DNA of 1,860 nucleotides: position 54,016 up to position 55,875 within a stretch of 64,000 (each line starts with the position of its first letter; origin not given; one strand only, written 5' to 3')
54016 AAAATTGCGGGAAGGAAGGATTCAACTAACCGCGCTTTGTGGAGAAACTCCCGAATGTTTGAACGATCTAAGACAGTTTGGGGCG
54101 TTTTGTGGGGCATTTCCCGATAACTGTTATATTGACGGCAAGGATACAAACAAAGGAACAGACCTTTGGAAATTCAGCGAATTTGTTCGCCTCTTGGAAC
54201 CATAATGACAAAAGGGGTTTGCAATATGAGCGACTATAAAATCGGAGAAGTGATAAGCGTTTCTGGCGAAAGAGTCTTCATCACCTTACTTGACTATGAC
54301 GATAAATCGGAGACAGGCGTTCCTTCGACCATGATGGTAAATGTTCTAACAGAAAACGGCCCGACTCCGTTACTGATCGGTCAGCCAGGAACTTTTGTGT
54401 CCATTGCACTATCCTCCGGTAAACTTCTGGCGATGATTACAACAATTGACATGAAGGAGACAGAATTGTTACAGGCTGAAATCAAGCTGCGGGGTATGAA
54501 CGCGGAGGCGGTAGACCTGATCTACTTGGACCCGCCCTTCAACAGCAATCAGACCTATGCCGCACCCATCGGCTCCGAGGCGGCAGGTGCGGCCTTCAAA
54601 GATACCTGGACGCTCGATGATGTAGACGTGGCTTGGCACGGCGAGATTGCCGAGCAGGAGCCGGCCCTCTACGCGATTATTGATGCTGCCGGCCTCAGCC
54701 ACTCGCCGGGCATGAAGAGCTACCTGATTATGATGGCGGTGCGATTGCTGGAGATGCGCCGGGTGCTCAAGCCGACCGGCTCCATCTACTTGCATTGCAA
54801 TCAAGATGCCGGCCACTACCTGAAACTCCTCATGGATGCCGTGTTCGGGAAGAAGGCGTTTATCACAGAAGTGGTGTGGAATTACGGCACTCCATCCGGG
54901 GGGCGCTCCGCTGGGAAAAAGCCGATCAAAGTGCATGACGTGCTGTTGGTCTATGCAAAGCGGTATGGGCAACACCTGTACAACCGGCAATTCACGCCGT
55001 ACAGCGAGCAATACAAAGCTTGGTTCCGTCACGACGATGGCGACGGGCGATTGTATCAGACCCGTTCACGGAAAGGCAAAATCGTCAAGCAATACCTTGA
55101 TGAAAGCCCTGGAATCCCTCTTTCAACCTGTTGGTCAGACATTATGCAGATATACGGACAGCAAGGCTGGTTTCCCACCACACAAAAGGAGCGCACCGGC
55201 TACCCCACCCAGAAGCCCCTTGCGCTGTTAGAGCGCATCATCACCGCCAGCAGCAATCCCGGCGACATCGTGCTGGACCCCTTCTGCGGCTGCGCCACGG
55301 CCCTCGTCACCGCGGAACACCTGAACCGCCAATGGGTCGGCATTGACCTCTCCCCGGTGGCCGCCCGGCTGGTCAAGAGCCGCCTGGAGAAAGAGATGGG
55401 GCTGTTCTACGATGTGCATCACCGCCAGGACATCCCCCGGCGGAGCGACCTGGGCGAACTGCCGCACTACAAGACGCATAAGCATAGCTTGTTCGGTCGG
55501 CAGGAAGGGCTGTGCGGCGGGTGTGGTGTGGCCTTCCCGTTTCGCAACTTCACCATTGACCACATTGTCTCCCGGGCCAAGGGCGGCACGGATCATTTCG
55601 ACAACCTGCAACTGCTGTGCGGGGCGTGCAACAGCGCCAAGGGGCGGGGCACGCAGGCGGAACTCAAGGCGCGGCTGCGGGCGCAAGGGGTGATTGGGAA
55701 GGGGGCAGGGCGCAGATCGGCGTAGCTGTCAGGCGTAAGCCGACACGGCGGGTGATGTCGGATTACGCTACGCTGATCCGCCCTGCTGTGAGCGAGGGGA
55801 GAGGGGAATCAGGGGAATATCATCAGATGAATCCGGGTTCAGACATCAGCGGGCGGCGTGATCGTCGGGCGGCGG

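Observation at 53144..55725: SIR2 gene followed by a chimeric ORF: HerA HAS-barrel N-terminus fused in frame to a DNA methyltransferase-HNH nuclease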

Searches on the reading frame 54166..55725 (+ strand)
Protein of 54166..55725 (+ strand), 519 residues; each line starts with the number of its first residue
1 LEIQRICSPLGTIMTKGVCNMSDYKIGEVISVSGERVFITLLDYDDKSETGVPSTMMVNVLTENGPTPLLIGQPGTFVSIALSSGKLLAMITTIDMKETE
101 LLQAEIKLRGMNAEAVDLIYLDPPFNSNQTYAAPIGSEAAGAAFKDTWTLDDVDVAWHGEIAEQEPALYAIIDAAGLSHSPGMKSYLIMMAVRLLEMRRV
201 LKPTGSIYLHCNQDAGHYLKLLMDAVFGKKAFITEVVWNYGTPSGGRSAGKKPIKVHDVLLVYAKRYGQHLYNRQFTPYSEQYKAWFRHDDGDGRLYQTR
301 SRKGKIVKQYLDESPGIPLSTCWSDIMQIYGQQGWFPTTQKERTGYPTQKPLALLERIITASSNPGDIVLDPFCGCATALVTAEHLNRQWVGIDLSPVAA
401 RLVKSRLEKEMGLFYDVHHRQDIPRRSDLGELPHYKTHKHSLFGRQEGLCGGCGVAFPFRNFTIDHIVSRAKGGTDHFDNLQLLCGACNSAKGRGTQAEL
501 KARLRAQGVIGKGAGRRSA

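Call 3: search_protein_families(library=pfam, proteins=[window:54166-55725:+], max_evalue=0.1)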
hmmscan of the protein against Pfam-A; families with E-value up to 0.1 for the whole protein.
window:54166-55725:+ (519 aa): 8 families
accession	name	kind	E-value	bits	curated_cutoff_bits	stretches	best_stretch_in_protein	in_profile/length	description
PF01555.25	N6_N4_Mtase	-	2.2e-37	129.6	26.7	1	116-403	1-219/221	DNA methylase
PF01844.29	HNH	-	9.7e-13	48.5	21.4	1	450-494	1-46/47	HNH endonuclease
PF14279.12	HNH_5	-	2.6e-12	46.9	27.5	1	450-502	1-53/56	HNH endonuclease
PF03602.21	Cons_hypoth95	-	0.0014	18.8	24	1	110-131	108-129/182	Conserved hypothetical protein 95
PF13649.12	Methyltransf_25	-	0.0093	17.1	27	0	369-410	1-44/97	Methyltransferase domain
PF02945.21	Endonuclease_7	-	0.02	15.2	23.6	1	437-495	13-66/82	Recombination endonuclease VII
PF05724.17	TPMT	-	0.026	14.6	26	1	333-401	4-73/218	Thiopurine S-methyltransferase (TPMT)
PF08241.18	Methyltransf_11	-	0.042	14.9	21.2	0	194-208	80-94/95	Methyltransferase domain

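Call 4: search_protein_families(library=padloc, proteins=[window:54166-55725:+], max_evalue=0.1)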
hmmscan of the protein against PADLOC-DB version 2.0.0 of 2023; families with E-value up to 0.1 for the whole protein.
window:54166-55725:+ (519 aa): 83 families (the best 25 are shown)
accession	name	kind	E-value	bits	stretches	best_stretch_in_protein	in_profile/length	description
PDLC03339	MTase_II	-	5.9e-55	184.6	2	184-410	58-274/399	Type II methyltransferase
PDLC03300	MTase_II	-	4.6e-45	152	2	108-275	23-172/302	Type II methyltransferase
PDLC03354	MTase_II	-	1.6e-42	144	3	342-411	317-386/425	Type II methyltransferase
PDLC03636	MTase_III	-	7.7e-37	125.3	2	186-294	96-200/575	Type III methyltransferase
PDLC03299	MTase_II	-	3.3e-30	103.6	3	340-408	190-258/296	Type II methyltransferase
PDLC03644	MTase_III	-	5.8e-28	95.9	2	185-282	108-201/542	Type III methyltransferase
PDLC03371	MTase_II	-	6.5e-28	96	1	104-410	16-255/260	Type II methyltransferase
PDLC03635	MTase_III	-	1.5e-25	88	2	185-300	267-384/708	Type III methyltransferase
PDLC03633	MTase_III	-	3.2e-25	86.9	1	115-408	99-354/616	Type III methyltransferase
PDLC03638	MTase_III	-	5.1e-22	76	3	310-413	588-683/816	Type III methyltransferase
PDLC03238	MTase_II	-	2.9e-21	74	2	183-408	168-364/428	Type II methyltransferase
PDLC03216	MTase_II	-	5.7e-21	72.9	1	346-411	194-259/364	Type II methyltransferase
PDLC03320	MTase_II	-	9e-21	72.3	2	340-409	207-276/289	Type II methyltransferase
PDLC03634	MTase_III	-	2.2e-20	71.1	2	113-305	114-291/621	Type III methyltransferase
PDLC03738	oMTase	-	3.6e-20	70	1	346-409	204-267/376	orphan methyltransferase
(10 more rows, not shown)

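Call 7: find_homologous_proteins(query=window:54205-55722:+, max_evalue=0.001)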
Query window:54205-55722:+ (506 aa): 8000 proteins with E <= 0.001 among 8000 candidates; the best 120 are listed.
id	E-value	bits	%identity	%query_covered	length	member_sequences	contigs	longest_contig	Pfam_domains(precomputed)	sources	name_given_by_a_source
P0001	8.8e-213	725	75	79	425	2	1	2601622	PF01844.30,PF14279.13,PF01555.25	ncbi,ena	-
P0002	5.4e-205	700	71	79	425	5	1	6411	PF13395.13,PF01844.30,PF14279.13,PF01555.25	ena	-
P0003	9.2e-197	673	70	81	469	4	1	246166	PF01844.30,PF14279.13,PF01555.25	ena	-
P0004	1.0e-195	669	68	79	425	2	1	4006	PF01844.30,PF14279.13,PF01555.25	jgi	-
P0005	2.1e-191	655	69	78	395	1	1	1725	PF13395.13,PF01844.30,PF14279.13,PF01555.25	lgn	-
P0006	3.3e-191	654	69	78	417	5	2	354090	PF01844.30,PF14279.13,PF01555.25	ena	-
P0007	2.4e-190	651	68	79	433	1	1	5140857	PF01844.30,PF14279.13,PF01555.25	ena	-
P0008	2.3e-186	638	68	80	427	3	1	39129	PF01844.30,PF14279.13,PF01555.25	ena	-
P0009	1.7e-184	632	67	78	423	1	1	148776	PF13395.13,PF01844.30,PF14279.13,PF01555.25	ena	-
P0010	2.3e-182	625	65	79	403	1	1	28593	PF13395.13,PF01844.30,PF14279.13,PF01555.25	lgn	-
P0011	8.6e-182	623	65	80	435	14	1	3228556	PF13395.13,PF01844.30,PF14279.13,PF01555.25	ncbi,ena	-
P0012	1.4e-181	622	67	78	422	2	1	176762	PF13395.13,PF01844.30,PF14279.13,PF01555.25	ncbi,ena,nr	ncbi:MAG: HNH endonuclease [Rhodobacteraceae bacterium]|nr:HNH endonuclease [Paracoccaceae bacterium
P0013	3.8e-181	621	65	80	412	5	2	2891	PF01844.30,PF14279.13,PF01555.25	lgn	-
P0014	4.5e-179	614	65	78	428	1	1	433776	PF13847.13,PF13395.13,PF01844.30,PF14279.13,PF01555.25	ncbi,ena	-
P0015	1.9e-178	612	64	79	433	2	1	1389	PF01844.30,PF14279.13,PF01555.25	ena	-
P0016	2.6e-178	612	65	78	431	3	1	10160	PF01844.30,PF14279.13,PF01555.25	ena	-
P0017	6.3e-178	610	63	80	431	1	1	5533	PF01844.30,PF14279.13,PF01555.25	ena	-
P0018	2.6e-177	608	63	80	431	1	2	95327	PF01844.30,PF14279.13,PF01555.25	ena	-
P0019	3.5e-177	608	64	80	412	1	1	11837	PF01844.30,PF14279.13,PF01555.25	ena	-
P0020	9.4e-177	607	64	79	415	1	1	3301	PF01844.30,PF14279.13,PF01555.25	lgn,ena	-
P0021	1.4e-175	603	64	78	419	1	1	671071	PF01844.30,PF14279.13,PF01555.25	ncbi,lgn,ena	-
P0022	1.2e-174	600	63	79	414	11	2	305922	PF01844.30,PF14279.13,PF01555.25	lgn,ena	-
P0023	3.3e-174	598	65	79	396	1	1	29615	PF01844.30,PF14279.13,PF01555.25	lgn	-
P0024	4.0e-173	595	63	79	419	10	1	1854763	PF01844.30,PF14279.13,PF01555.25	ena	-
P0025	7.7e-173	594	63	80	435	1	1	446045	PF13395.13,PF01844.30,PF14279.13,PF01555.25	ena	-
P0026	8.4e-173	594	64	79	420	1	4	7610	PF01844.30,PF14279.13,PF01555.25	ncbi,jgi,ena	-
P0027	9.0e-173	593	64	78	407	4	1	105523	PF01844.30,PF14279.13,PF01555.25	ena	-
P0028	6.0e-172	591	64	79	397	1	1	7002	PF01844.30,PF14279.13,PF01555.25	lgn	-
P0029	1.0e-170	587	64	79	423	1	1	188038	PF01844.30,PF14279.13,PF01555.25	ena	-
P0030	4.1e-169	581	64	79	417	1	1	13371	PF01844.30,PF02945.22,PF14279.13,PF01555.25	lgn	-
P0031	8.6e-169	580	61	80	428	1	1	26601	PF01844.30,PF02945.22,PF14279.13,PF01555.25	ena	-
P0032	2.3e-168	579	63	79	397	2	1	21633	PF01844.30,PF14279.13,PF01555.25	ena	-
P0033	4.4e-168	578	59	81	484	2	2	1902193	PF01844.30,PF14279.13,PF01555.25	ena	-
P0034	6.3e-168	577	62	78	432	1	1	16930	PF01844.30,PF14279.13,PF01555.25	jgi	-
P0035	4.4e-167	575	61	80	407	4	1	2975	PF13395.13,PF01844.30,PF14279.13,PF01555.25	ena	-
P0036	6.0e-167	574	62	79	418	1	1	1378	PF01844.30,PF14279.13,PF01555.25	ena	-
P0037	6.0e-167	574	61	79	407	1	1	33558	PF01844.30,PF02945.22,PF14279.13,PF01555.25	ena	-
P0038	8.4e-167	574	59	79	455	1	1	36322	PF13395.13,PF01844.30,PF14279.13,PF01555.25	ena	-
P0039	1.6e-166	573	60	80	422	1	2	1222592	PF13395.13,PF01844.30,PF14279.13,PF01555.25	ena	-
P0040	3.4e-166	572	-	-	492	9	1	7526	PF01844.30,PF14279.13,PF01555.25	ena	-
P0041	5.4e-166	571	59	79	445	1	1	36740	PF01844.30,PF14279.13,PF01555.25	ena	-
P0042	6.7e-166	571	59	80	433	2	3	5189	PF01844.30,PF14279.13,PF01555.25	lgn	-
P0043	8.8e-166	570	59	79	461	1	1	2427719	PF13395.13,PF01844.30,PF14279.13,PF01555.25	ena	-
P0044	1.8e-165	569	58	79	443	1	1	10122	PF01844.30,PF14279.13,PF01555.25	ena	-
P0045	2.0e-165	569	63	77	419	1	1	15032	PF01844.30,PF14279.13,PF01555.25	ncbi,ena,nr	ncbi:MAG: DNA methyltransferase [Gammaproteobacteria bacterium]|nr:DNA methyltransferase [Gammaprote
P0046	2.3e-165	569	61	79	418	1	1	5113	PF01844.30,PF02945.22,PF14279.13,PF01555.25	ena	-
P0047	2.4e-165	569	59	79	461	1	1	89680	PF13395.13,PF01844.30,PF14279.13,PF01555.25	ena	-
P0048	3.8e-165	568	59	80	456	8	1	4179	PF01844.30,PF14279.13,PF01555.25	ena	-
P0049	6.2e-165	568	61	78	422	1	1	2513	PF01844.30,PF02945.22,PF14279.13,PF01555.25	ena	-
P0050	2.0e-164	566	61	79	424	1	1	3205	PF01844.30,PF02945.22,PF14279.13,PF01555.25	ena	-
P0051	4.4e-164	565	78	60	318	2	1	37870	PF01555.25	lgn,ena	-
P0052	1.6e-163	563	59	80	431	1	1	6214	PF01844.30,PF14279.13,PF01555.25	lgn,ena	-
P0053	1.7e-163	563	61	79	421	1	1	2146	PF01844.30,PF14279.13,PF01555.25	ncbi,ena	-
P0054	2.2e-163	562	57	82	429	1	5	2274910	PF01844.30,PF14279.13,PF01555.25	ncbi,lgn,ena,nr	ncbi:MAG: HNH endonuclease [Alphaproteobacteria bacterium]|nr:HNH endonuclease [Alphaproteobacteria 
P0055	3.9e-163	562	62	78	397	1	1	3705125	PF01844.30,PF14279.13,PF01555.25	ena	-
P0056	1.1e-162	560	58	80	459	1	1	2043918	PF01844.30,PF14279.13,PF01555.25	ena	-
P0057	3.3e-162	559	60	80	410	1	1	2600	PF01844.30,PF14279.13,PF01555.25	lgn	-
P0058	4.9e-162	558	58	80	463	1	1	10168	PF13395.13,PF01844.30,PF14279.13,PF01555.25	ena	-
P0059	5.7e-162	558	63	80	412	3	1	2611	PF01844.30,PF14279.13,PF01555.25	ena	-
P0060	6.9e-162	558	58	80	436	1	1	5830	PF01844.30,PF14279.13,PF01555.25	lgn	-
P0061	1.4e-161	557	54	79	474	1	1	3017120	PF01844.30,PF14279.13,PF01555.25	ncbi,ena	-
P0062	2.5e-161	556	60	78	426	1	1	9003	PF13395.13,PF01844.30,PF14279.13,PF01555.25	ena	-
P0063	3.0e-161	555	57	79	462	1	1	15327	PF01844.30,PF14279.13,PF01555.25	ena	-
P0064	5.6e-161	555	59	80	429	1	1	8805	PF01844.30,PF02945.22,PF14279.13,PF01555.25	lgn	-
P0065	6.6e-161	554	57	79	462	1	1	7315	PF01844.30,PF14279.13,PF01555.25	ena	-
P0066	7.4e-161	554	61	78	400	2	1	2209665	PF01844.30,PF14279.13,PF01555.25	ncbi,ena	-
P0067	8.4e-161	554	62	80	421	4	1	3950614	PF13395.13,PF01844.30,PF14279.13,PF01555.25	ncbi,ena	-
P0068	2.0e-160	553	58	80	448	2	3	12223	PF01844.30,PF14279.13,PF01555.25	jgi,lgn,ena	-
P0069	2.8e-160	552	-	-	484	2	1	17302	PF13395.13,PF01844.30,PF14279.13,PF01555.25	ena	-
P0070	3.8e-160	552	59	79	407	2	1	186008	PF01844.30,PF14279.13,PF01555.25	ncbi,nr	ncbi:MAG: DNA methyltransferase [Gammaproteobacteria bacterium]|nr:DNA methyltransferase [Gammaprote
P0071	4.6e-160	551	58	79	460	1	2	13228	PF01844.30,PF14279.13,PF01555.25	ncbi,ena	-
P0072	4.6e-160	551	56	79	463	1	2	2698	PF01844.30,PF14279.13,PF01555.25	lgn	-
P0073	4.9e-160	551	58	80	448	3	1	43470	PF01844.30,PF14279.13,PF01555.25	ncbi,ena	-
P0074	5.6e-160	551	56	79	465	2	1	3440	PF01844.30,PF14279.13,PF01555.25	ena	-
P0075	1.1e-159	550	57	80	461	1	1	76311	PF13395.13,PF01844.30,PF14279.13,PF01555.25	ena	-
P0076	1.3e-159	550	56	80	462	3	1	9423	PF01844.30,PF14279.13,PF01555.25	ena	-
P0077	1.5e-159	550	59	79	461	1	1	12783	PF01844.30,PF14279.13,PF01555.25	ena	-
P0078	1.6e-159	550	57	80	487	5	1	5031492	PF01844.30,PF14279.13,PF01555.25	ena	-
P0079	2.5e-159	549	58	80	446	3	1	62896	PF01844.30,PF14279.13,PF01555.25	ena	-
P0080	2.7e-159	549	55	79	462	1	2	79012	PF13395.13,PF01844.30,PF14279.13,PF01555.25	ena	-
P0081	2.8e-159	549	-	-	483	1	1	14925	PF01844.30,PF14279.13,PF01555.25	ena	-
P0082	2.8e-159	549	58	80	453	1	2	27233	PF01844.30,PF14279.13,PF01555.25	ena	-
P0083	2.8e-159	549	57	79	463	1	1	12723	PF01844.30,PF14279.13,PF01555.25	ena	-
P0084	3.0e-159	549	58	80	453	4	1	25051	PF01844.30,PF14279.13,PF01555.25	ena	-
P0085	3.6e-159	549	57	80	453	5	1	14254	PF01844.30,PF14279.13,PF01555.25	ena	-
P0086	3.8e-159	548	58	80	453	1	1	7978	PF01844.30,PF14279.13,PF01555.25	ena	-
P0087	3.8e-159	548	56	80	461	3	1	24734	PF01844.30,PF14279.13,PF01555.25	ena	-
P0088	3.9e-159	548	62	79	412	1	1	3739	PF01844.30,PF14279.13,PF01555.25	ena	-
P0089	4.1e-159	548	57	79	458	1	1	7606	PF13395.13,PF01844.30,PF14279.13,PF01555.25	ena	-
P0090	5.6e-159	548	56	80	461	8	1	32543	PF01844.30,PF14279.13,PF01555.25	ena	-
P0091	5.7e-159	548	57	80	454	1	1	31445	PF13395.13,PF01844.30,PF14279.13,PF01555.25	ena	-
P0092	6.1e-159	548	56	79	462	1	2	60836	PF01844.30,PF14279.13,PF01555.25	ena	-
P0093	6.5e-159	548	62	79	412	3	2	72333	PF01844.30,PF14279.13,PF01555.25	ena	-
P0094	7.3e-159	548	60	79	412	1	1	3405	PF01844.30,PF14279.13,PF01555.25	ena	-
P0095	7.3e-159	548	64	79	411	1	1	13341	PF01844.30,PF14279.13,PF01555.25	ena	-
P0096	8.9e-159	547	58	79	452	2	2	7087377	PF13395.13,PF01844.30,PF14279.13,PF01555.25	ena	-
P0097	9.9e-159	547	58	80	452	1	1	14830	PF13395.13,PF01844.30,PF14279.13,PF01555.25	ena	-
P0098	1.2e-158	547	63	79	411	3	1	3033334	PF01844.30,PF14279.13,PF01555.25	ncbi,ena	-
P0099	1.4e-158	547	57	79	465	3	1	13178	PF01844.30,PF14279.13,PF01555.25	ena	-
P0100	1.6e-158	546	57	79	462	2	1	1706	PF13395.13,PF01844.30,PF14279.13,PF01555.25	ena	-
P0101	2.1e-158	546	56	80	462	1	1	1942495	PF13395.13,PF01844.30,PF14279.13,PF01555.25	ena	-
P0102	2.7e-158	546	56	80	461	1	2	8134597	PF01844.30,PF14279.13,PF01555.25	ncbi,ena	-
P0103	2.7e-158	546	56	80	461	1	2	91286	PF01844.30,PF14279.13,PF01555.25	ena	-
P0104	2.8e-158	546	58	79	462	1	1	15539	PF01844.30,PF14279.13,PF01555.25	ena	-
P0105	2.9e-158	546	56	79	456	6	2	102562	PF01844.30,PF14279.13,PF01555.25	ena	-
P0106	3.0e-158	546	57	79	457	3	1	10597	PF01844.30,PF14279.13,PF01555.25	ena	-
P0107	3.1e-158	545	58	79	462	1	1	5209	PF01844.30,PF14279.13,PF01555.25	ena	-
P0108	3.8e-158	545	59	80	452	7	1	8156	PF01844.30,PF14279.13,PF01555.25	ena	-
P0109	4.9e-158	545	60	80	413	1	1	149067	PF01844.30,PF14279.13,PF01555.25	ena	-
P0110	5.0e-158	545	58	77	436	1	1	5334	PF01844.30,PF14279.13,PF01555.25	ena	-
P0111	5.7e-158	545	50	79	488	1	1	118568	PF01844.30,PF14279.13,PF01555.25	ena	-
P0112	6.2e-158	544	57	80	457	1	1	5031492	PF01844.30,PF14279.13,PF01555.25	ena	-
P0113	6.2e-158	544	56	80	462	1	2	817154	PF13395.13,PF01844.30,PF14279.13,PF01555.25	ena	-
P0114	7.2e-158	544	55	81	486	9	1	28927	PF01844.30,PF14279.13,PF01555.25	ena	-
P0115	7.5e-158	544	57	80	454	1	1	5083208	PF13395.13,PF01844.30,PF14279.13,PF01555.25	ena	-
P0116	8.8e-158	544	56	80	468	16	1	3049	PF01844.30,PF14279.13,PF01555.25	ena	-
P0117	8.8e-158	544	54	79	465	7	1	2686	PF13395.13,PF01844.30,PF14279.13,PF01555.25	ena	-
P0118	9.0e-158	544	57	80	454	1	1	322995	PF01844.30,PF14279.13,PF01555.25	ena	-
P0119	9.1e-158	544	59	80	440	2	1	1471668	PF01844.30,PF14279.13,PF01555.25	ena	-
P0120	1.1e-157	544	63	79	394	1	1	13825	PF13395.13,PF01844.30,PF14279.13,PF01555.25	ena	-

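Call 10: find_encoding_contigs(protein=P0003, flank=10000, max_places=6)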
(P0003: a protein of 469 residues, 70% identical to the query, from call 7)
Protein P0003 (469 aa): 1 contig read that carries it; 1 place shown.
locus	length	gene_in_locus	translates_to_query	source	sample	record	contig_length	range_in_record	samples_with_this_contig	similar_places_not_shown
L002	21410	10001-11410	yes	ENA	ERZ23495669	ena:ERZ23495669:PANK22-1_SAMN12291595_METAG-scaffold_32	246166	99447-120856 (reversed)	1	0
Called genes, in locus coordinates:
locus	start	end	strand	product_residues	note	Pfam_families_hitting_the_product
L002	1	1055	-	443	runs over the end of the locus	PF00296:Bac_luciferase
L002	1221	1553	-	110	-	PF05685:Uma2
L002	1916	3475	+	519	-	PF04909:Amidohydro_2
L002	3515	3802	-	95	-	PF07045:DUF1330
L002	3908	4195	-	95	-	-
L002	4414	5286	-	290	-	PF00106:adh_short, PF08659:KR, PF01370:Epimerase (weak), PF13561:adh_short_C2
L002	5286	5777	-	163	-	PF00866:Ring_hydroxyl_B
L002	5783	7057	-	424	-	PF00355:Rieske, PF00848:Ring_hydroxyl_A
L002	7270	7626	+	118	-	PF01909:NTP_transf_2, PF18765:Polbeta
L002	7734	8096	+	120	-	PF01909:NTP_transf_2, PF18765:Polbeta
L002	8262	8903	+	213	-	PF13476:AAA_23 (faint), PF13166:AAA_13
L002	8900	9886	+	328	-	PF13166:AAA_13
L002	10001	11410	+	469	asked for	PF01555:N6_N4_Mtase, PF01844:HNH, PF14279:HNH_5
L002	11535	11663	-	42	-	-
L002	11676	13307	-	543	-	PF00209:SNF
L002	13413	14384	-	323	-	PF02492:cobW, PF07683:CobW_C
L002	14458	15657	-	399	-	PF00155:Aminotran_1_2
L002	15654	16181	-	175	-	PF01467:CTP_transf_like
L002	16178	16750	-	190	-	PF03602:Cons_hypoth95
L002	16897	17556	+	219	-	PF01983:CofC, PF12804:NTP_transf_3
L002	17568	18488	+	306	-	PF01745:IPT (weak), PF01715:IPPT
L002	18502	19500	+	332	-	PF03255:ACCA, PF01039:Carboxyl_trans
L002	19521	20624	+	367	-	PF01817:CM_2, PF00800:PDT, PF01842:ACT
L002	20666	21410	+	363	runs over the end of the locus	PF00155:Aminotran_1_2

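Call 12: find_encoding_contigs(protein=window:54205-55725:+, flank=10000, max_places=10)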
Protein window:54205-55725:+ (506 aa): no gene with exactly this product is on record in the collection.

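Call 16: search_protein_families(library=pfam, proteins=[L002:8262-8903:+, L002:8900-9886:+, L002:7270-7626:+], max_evalue=0.1)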
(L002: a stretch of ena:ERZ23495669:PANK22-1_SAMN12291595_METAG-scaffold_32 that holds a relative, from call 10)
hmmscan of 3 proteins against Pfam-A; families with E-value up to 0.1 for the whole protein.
L002:8262-8903:+ (213 aa): 14 families
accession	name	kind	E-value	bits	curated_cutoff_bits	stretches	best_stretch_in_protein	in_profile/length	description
PF13166.12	AAA_13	-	8.5e-39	134.3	36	1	10-169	2-161/713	AAA domain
PF13476.12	AAA_23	-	2.6e-07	31.9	27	1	4-41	1-35/201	AAA domain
PF00005.33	ABC_tran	-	0.0005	21.1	25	1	25-89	11-75/137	ABC transporter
PF13304.12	AAA_21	-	0.0011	19.5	27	1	27-62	1-27/304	AAA domain, putative AbiEii toxin, Type IV TA system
PF02463.25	SMC_N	-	0.0011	18.9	40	1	1-45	1-44/220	RecF/RecN/SMC N terminal domain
PF05970.20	PIF1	-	0.0012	18.9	25.9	0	21-48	18-45/223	PIF1-like helicase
PF13238.12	AAA_18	-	0.0025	18.7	29.4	1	29-113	2-68/128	AAA domain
PF13175.12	AAA_15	-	0.0037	17.4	32.1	1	1-110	1-92/374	AAA ATPase domain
PF00004.35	AAA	-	0.0054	17.6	21.2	1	30-97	3-70/131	ATPase family associated with various cellular activities (AAA)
PF13555.12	AAA_29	-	0.023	14.8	27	1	3-41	2-38/61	P-loop containing region of AAA domain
PF13191.12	AAA_16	-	0.024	15.6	32.6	1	29-122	28-124/167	AAA ATPase domain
PF01637.24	ATPase_2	-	0.028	14.6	33.2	1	25-59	20-54/225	ATPase domain predominantly from Archaea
PF13481.12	AAA_25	-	0.058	13.4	27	0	23-58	31-65/195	AAA domain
PF07728.20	AAA_5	-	0.08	13.4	22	0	29-73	3-48/139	AAA domain (dynein-related subfamily)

L002:8900-9886:+ (328 aa): 3 families
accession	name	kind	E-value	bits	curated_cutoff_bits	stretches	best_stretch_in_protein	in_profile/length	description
PF13166.12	AAA_13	-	1.4e-93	315.3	36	1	2-304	412-712/713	AAA domain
PF13304.12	AAA_21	-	0.00014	22.5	27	1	41-168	181-301/304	AAA domain, putative AbiEii toxin, Type IV TA system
PF23203.1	KIF21A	-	0.079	13.1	28.5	0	4-54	39-89/161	KIF21A-like domain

L002:7270-7626:+ (118 aa): 5 families
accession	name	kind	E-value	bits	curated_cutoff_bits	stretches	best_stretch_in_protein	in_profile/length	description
PF18765.7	Polbeta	-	6.1e-12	46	26.9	1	19-112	10-92/93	Polymerase beta, Nucleotidyltransferase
PF01909.29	NTP_transf_2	-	5.8e-09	36.7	21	1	22-79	14-72/93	Nucleotidyltransferase domain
PF03445.19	DUF294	-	0.0016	18.7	21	1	3-58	26-83/138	Putative nucleotidyltransferase DUF294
PF22600.2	MTPAP-like_central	-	0.0027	18.2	27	1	9-65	26-83/139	Poly(A) RNA polymerase, mitochondrial-like, central palm domain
PF20697.3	NTase-conflict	-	0.063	13.2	24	1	9-73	2-70/259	Pol beta superfamily nucleotidyltransferase in conflict systems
